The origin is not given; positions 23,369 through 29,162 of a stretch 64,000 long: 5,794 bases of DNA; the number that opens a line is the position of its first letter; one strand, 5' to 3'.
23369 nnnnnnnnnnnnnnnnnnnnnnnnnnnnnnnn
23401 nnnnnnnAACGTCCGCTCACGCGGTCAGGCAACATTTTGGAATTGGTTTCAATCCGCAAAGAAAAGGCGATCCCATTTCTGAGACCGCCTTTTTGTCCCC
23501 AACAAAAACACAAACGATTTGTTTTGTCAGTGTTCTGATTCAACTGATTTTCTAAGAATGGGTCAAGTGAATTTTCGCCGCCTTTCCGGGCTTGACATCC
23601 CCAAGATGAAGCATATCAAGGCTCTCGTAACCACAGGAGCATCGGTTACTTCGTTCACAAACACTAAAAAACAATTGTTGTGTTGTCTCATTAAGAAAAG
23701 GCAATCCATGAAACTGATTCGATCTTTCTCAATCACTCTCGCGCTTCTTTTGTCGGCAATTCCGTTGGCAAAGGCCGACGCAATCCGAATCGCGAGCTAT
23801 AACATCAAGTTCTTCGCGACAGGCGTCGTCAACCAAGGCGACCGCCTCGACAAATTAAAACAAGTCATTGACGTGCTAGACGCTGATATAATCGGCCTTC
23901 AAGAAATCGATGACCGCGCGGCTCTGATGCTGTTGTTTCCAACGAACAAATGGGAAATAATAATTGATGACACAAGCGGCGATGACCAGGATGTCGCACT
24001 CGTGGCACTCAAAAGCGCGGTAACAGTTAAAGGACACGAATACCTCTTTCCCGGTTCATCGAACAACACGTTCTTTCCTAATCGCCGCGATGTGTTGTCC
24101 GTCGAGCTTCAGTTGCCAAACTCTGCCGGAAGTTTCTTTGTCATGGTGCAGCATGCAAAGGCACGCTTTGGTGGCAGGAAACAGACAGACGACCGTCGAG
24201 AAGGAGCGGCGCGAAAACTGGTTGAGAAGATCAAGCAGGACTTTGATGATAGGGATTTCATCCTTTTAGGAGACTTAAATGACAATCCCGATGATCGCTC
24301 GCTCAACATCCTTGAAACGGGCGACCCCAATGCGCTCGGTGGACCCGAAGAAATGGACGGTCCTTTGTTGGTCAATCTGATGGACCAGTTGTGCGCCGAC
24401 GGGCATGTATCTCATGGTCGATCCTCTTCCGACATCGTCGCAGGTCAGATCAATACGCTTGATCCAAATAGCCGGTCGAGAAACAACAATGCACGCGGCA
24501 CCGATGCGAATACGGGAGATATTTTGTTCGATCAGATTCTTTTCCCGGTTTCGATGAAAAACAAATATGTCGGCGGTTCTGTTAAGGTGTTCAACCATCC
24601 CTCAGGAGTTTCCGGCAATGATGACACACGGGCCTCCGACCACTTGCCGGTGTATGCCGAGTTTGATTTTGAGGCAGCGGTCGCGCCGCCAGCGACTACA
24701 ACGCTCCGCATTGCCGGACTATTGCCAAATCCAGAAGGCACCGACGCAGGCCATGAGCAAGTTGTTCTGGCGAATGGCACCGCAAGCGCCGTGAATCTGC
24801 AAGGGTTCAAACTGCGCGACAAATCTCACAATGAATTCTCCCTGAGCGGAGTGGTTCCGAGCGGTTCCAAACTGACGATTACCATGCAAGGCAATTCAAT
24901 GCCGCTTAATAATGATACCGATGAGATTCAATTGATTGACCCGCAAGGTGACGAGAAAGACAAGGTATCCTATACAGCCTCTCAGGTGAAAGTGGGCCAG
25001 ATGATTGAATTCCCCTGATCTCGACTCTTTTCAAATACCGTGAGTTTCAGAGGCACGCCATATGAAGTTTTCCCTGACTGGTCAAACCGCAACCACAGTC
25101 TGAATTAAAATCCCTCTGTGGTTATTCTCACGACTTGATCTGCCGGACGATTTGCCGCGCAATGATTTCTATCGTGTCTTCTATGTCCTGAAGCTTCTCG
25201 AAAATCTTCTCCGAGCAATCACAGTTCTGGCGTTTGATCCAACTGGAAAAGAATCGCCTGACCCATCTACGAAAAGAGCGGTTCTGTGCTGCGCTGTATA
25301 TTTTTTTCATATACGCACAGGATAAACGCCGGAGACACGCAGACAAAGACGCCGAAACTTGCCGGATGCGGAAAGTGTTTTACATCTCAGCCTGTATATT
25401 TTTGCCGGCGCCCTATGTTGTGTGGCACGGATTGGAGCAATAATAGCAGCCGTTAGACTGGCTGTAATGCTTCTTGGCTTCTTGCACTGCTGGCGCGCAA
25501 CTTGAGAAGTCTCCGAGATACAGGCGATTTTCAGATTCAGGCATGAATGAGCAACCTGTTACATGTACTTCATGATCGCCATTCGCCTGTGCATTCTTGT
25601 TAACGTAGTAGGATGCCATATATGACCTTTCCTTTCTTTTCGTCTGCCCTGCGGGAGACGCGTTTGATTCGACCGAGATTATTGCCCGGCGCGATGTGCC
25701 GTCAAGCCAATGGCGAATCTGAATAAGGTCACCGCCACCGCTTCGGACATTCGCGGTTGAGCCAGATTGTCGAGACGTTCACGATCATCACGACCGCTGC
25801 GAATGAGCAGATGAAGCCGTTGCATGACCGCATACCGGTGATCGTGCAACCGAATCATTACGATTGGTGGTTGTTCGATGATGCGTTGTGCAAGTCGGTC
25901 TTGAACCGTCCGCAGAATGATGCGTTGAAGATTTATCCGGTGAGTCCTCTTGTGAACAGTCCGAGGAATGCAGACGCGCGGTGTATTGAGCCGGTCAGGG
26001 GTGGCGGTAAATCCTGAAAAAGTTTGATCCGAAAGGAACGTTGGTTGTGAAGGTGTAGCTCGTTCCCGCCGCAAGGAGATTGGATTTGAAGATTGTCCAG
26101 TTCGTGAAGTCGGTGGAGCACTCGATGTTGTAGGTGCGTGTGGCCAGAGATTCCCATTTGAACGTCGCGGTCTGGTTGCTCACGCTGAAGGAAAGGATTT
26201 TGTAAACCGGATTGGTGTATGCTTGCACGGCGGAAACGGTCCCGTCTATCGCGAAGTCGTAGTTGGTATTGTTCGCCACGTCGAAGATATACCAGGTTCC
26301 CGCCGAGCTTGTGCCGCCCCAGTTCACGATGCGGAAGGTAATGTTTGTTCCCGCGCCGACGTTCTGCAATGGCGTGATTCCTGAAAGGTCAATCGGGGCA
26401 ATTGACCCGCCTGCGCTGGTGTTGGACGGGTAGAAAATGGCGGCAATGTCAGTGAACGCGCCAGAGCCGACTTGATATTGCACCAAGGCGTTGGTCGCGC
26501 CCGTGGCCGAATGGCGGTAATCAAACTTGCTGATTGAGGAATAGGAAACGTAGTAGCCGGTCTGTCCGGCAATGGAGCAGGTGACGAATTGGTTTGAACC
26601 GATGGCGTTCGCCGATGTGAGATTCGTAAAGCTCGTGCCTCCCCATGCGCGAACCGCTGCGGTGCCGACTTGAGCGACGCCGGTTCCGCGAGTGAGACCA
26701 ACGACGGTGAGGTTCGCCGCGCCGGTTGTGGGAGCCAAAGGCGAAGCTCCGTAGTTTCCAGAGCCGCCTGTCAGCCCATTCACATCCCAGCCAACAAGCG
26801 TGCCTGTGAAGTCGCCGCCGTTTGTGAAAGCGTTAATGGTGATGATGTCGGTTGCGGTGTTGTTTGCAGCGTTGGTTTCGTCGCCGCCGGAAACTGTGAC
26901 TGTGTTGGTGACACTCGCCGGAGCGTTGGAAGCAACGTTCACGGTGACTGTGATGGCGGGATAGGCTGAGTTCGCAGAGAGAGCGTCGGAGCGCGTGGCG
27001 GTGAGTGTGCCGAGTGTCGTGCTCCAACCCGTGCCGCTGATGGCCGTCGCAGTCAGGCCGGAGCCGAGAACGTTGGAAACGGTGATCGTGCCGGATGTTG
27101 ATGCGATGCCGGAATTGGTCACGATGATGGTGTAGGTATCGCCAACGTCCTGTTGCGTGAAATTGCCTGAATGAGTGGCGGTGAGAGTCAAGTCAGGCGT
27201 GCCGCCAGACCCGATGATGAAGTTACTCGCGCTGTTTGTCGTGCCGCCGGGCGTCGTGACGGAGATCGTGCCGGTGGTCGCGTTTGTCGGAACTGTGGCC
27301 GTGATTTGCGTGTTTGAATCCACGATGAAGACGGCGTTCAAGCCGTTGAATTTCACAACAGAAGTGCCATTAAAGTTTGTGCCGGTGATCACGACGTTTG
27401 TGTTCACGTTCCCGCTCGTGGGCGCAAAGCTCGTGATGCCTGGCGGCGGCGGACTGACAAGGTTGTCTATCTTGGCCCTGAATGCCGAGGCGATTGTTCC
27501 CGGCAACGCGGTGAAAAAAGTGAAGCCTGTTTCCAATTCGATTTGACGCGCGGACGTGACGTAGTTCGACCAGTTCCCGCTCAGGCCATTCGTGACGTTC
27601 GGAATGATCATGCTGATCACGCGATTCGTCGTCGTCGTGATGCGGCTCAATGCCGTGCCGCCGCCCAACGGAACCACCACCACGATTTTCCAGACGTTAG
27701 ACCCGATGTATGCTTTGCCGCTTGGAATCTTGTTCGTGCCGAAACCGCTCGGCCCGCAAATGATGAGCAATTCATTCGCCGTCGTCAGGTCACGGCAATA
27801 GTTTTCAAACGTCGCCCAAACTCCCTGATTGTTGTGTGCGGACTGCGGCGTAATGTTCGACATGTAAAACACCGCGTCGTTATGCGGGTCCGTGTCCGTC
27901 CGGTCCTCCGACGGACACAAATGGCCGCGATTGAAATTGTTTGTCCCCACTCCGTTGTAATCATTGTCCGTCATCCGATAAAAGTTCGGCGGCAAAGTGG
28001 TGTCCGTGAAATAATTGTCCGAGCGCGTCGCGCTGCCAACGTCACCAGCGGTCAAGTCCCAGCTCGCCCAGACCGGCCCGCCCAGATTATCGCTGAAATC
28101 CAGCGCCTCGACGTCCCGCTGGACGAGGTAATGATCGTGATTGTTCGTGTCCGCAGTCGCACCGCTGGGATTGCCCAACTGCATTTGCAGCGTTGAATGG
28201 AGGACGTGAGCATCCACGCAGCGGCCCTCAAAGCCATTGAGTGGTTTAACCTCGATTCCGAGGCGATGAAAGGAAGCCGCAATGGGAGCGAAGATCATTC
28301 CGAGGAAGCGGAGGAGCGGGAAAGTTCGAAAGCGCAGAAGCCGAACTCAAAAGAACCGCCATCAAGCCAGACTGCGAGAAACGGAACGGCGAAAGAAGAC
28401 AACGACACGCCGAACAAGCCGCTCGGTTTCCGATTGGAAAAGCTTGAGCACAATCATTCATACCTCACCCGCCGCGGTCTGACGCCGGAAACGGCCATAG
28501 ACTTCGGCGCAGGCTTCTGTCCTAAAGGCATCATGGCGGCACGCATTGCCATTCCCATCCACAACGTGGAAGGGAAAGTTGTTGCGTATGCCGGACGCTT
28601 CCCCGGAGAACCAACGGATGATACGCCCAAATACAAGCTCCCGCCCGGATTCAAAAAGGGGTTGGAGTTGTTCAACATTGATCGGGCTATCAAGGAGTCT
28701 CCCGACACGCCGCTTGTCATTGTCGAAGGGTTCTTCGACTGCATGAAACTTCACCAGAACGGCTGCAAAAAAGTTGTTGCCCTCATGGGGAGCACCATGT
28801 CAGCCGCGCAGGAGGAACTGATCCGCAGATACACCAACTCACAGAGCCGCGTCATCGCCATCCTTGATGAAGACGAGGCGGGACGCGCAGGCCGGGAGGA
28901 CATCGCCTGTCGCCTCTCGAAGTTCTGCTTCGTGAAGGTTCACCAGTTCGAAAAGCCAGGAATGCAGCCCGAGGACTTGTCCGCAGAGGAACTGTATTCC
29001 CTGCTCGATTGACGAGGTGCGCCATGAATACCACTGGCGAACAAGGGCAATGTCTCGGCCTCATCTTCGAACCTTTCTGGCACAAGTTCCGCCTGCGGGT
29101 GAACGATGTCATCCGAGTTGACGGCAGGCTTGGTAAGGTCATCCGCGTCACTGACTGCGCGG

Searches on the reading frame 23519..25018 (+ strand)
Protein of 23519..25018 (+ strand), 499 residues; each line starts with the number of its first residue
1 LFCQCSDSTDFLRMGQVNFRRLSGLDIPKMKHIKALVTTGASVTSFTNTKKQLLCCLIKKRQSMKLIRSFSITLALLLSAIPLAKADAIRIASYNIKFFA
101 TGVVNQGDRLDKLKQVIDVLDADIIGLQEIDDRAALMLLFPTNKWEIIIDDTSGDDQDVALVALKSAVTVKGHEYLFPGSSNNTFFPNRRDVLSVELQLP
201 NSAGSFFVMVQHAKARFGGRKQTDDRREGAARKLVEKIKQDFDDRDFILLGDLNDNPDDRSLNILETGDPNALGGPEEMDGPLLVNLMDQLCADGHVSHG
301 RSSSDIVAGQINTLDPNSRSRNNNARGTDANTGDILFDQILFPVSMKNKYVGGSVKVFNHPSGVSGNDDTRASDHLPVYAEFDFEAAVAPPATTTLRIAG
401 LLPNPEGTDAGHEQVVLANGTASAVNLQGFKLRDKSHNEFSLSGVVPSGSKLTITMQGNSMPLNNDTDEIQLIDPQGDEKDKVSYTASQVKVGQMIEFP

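Call 33: search_protein_families(library=pfam, proteins=[window:23519-25018:+], max_evalue=0.0001)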
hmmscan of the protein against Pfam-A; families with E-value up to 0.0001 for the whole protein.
window:23519-25018:+ (499 aa): 3 families
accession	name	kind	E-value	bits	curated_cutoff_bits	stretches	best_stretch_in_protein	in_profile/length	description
PF19580.5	Exo_endo_phos_3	-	8.7e-14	51.7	27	1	108-298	39-233/311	Endonuclease/Exonuclease/phosphatase family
PF00932.25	LTD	-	8e-13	49.2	34.3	1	391-486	3-108/109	Lamin Tail Domain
PF03372.29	Exo_endo_phos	-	2.4e-09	37.7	24.5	1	92-295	1-174/225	Endonuclease/Exonuclease/phosphatase family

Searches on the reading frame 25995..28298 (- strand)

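Call 33: search_protein_families(library=pfam, proteins=[window:25995-28298:-], max_evalue=0.0001)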
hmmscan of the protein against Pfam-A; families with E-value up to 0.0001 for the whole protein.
window:25995-28298:- (767 aa): 1 family
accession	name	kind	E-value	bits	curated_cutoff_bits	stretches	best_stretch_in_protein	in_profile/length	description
PF01223.29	Endonuclease_NS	-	3.4e-34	118.9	23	1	65-266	25-221/223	DNA/RNA non-specific endonuclease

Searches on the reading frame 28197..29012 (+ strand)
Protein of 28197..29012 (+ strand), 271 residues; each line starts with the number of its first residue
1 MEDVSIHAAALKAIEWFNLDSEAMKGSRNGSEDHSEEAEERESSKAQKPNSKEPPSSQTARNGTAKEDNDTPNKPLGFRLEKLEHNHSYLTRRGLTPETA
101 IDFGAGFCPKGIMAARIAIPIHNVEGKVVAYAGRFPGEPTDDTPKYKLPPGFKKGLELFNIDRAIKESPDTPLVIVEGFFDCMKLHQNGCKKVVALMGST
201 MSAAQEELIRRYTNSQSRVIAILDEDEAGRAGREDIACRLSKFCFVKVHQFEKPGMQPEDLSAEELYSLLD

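Call 33: search_protein_families(library=pfam, proteins=[window:28197-29012:+], max_evalue=0.0001)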
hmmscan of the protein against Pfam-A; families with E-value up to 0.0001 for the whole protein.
window:28197-29012:+ (271 aa): 4 families
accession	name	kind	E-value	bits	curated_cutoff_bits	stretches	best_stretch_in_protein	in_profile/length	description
PF13155.12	Toprim_2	-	4.4e-13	49.9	22.1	1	174-252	1-79/88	Toprim-like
PF13662.12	Toprim_4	-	7.2e-11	42.6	25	1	173-238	3-72/85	Toprim domain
PF08275.17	DNAG_N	-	1.2e-09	38.8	26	1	114-164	76-127/128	DNA primase catalytic core, N-terminal domain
PF01751.28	Toprim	-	1.4e-07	32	23.1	1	173-240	2-84/96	Toprim domain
